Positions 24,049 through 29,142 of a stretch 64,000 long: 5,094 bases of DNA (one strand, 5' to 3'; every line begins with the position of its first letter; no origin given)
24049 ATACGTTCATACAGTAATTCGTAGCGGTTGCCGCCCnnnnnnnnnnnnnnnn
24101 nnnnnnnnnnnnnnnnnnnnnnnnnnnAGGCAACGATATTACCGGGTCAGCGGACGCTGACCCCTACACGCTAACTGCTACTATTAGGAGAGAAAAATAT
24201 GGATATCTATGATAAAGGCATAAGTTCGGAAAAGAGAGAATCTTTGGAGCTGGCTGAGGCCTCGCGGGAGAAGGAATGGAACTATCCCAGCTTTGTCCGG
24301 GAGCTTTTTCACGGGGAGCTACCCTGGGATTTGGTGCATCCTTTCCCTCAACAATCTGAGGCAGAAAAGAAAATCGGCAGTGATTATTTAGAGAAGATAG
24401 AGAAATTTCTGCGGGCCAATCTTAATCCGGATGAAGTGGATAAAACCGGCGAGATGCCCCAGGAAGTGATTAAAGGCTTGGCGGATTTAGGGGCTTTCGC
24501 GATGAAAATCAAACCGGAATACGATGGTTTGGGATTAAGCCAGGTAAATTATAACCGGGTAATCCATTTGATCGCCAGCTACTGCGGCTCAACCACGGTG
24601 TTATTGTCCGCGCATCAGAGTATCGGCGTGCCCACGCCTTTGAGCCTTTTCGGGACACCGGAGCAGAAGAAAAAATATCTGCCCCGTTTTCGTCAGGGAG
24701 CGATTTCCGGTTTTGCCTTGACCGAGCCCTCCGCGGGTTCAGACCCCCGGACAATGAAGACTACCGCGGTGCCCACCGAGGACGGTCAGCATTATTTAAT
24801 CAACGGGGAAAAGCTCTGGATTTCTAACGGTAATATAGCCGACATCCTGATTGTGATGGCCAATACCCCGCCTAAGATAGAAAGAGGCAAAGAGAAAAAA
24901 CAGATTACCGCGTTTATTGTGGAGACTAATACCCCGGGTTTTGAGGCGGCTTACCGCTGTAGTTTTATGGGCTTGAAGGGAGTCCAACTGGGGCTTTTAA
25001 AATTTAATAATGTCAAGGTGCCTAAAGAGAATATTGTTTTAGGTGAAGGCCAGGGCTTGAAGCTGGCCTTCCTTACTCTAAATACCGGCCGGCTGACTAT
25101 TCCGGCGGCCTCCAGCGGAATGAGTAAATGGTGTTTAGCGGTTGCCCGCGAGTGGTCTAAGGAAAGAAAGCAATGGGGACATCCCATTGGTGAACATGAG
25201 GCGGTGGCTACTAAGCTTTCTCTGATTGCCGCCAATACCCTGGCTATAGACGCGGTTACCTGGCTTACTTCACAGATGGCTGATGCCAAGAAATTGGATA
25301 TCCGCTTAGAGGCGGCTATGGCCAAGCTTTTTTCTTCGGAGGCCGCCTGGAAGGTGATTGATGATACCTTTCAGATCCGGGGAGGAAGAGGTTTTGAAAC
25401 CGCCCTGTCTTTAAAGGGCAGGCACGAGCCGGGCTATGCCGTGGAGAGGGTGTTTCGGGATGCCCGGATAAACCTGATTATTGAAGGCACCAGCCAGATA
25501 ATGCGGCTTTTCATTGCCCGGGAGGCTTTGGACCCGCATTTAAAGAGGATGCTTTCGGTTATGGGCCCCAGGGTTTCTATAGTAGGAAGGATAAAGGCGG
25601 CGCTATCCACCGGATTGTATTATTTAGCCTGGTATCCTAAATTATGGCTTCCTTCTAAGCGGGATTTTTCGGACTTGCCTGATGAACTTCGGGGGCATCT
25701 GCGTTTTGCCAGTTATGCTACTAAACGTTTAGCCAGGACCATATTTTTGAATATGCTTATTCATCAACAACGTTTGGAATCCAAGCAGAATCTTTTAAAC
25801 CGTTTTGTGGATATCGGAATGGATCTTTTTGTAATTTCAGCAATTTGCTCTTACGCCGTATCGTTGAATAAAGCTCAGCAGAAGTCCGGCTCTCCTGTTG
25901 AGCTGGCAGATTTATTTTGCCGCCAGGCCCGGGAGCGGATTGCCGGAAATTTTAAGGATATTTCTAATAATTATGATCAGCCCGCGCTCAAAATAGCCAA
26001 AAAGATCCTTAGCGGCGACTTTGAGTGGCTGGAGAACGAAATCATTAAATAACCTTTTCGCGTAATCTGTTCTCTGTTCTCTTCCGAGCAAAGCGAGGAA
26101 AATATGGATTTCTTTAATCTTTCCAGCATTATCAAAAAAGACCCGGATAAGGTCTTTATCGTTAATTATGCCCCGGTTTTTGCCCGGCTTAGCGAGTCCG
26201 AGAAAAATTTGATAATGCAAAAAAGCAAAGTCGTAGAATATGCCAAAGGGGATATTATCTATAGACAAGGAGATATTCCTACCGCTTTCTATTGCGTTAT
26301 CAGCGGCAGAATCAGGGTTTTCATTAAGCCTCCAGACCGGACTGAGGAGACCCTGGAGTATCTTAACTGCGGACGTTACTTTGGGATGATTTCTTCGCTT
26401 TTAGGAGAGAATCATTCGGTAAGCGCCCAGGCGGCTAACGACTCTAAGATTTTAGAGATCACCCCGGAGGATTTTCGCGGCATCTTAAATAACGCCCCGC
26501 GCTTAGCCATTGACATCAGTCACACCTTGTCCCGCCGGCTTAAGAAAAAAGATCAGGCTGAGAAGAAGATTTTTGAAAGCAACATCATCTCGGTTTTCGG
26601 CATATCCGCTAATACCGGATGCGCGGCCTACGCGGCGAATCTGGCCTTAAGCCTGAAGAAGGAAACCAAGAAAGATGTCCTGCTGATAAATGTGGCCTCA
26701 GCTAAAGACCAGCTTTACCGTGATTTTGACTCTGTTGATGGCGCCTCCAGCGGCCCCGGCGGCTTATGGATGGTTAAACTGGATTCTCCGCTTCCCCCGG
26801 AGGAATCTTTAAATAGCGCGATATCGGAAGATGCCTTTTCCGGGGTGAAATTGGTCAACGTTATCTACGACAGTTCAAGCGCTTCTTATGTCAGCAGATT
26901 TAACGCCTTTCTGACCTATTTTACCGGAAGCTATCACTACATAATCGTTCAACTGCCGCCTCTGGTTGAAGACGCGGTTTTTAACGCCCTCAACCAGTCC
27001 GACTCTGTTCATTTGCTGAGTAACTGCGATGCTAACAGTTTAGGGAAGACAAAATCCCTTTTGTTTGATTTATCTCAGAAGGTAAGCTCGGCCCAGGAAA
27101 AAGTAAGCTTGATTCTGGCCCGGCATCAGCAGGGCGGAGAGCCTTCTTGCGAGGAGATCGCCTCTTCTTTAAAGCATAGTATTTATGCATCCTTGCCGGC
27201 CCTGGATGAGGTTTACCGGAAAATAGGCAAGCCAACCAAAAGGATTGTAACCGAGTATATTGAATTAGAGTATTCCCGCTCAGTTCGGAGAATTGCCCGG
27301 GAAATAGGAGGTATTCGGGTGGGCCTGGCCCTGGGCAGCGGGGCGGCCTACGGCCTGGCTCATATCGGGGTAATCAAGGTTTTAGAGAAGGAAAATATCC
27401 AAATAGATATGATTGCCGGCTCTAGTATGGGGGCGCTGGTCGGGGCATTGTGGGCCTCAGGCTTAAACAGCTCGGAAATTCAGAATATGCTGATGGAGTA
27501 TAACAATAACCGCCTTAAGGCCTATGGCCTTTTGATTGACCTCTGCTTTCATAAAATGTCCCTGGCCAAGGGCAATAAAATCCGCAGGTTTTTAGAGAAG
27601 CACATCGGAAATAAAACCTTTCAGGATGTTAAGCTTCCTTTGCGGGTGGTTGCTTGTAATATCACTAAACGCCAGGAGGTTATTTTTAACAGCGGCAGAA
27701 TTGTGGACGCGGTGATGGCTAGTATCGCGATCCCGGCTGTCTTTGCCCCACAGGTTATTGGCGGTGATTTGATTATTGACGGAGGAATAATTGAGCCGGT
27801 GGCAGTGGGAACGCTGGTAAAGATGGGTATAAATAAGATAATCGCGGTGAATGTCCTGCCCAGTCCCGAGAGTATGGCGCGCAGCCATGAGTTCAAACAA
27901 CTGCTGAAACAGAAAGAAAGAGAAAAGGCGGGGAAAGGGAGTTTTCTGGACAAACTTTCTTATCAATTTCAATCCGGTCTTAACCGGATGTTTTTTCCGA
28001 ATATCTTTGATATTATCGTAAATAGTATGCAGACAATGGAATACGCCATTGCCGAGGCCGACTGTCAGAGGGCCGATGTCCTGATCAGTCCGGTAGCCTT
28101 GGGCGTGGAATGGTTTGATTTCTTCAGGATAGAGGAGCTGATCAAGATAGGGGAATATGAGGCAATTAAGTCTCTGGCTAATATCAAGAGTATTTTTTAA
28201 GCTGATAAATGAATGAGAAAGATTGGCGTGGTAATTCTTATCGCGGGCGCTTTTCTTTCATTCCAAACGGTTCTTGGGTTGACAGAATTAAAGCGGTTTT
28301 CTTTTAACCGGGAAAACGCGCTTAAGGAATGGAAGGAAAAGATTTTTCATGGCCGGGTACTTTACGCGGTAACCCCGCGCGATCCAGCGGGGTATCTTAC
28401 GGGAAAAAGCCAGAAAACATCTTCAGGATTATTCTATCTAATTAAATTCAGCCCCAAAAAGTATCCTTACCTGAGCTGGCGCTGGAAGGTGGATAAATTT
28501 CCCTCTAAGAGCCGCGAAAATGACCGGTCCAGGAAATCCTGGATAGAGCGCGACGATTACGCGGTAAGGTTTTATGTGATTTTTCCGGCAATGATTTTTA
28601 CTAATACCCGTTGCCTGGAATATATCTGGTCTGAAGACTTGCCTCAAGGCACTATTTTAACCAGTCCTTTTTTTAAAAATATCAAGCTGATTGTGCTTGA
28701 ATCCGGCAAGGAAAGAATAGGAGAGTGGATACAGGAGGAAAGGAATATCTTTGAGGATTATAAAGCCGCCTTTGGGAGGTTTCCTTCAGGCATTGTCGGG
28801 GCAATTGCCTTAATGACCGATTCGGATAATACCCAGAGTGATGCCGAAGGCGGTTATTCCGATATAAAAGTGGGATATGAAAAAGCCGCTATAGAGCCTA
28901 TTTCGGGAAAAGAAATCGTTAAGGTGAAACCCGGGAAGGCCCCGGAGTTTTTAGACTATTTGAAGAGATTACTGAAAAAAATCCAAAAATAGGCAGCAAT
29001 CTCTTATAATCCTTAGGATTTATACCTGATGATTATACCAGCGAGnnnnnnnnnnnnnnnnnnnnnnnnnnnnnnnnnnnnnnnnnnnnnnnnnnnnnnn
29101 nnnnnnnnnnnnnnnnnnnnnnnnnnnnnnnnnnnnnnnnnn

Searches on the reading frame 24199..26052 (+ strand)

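Call 7: search_protein_families(library=pfam, proteins=[window:24199-26052:+], max_evalue=0.001)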
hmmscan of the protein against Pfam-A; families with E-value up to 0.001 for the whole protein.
window:24199-26052:+ (617 aa): 6 families
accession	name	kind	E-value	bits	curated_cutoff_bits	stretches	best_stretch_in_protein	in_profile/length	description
PF00441.29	Acyl-CoA_dh_1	-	1.3e-34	120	22.4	1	284-443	1-149/150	Acyl-CoA dehydrogenase, C-terminal domain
PF02770.24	Acyl-CoA_dh_M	-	2.6e-23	82.5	33.3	1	171-272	1-97/97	Acyl-CoA dehydrogenase, middle domain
PF02771.21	Acyl-CoA_dh_N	-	1.1e-22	81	22.9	1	65-167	9-112/113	Acyl-CoA dehydrogenase, N-terminal domain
PF21343.2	ACAD9-ACADV_C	-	9.7e-10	39.2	27.8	1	504-603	10-114/120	ACAD9/ACADV, C-terminal domain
PF08028.16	Acyl-CoA_dh_2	-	7e-07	30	22.7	1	300-424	2-125/134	Acyl-CoA dehydrogenase, C-terminal domain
PF11794.13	HpaB_N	-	0.00019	21.5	35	1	200-279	179-268/270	4-hydroxyphenylacetate 3-hydroxylase N terminal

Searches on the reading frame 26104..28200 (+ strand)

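Call 8: search_protein_families(library=pfam, proteins=[window:26104-28200:+], max_evalue=0.001)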
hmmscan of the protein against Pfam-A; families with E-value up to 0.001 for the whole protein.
window:26104-28200:+ (698 aa): 2 families
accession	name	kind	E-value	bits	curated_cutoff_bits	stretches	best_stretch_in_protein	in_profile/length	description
PF01734.28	Patatin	-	3.3e-29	102.9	27.7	1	408-568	1-187/191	Patatin-like phospholipase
PF00027.35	cNMP_binding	-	1.4e-19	70.3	27.5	1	44-130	2-88/89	Cyclic nucleotide-binding domain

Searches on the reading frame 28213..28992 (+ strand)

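Call 8: search_protein_families(library=pfam, proteins=[window:28213-28992:+], max_evalue=0.001)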
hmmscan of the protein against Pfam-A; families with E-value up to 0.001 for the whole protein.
window:28213-28992:+ (259 aa): 1 family
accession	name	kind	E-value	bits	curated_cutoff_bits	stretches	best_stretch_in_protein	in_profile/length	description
PF11249.13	DUF3047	-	8.7e-44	149.8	27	1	39-218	2-197/198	Protein of unknown function (DUF3047)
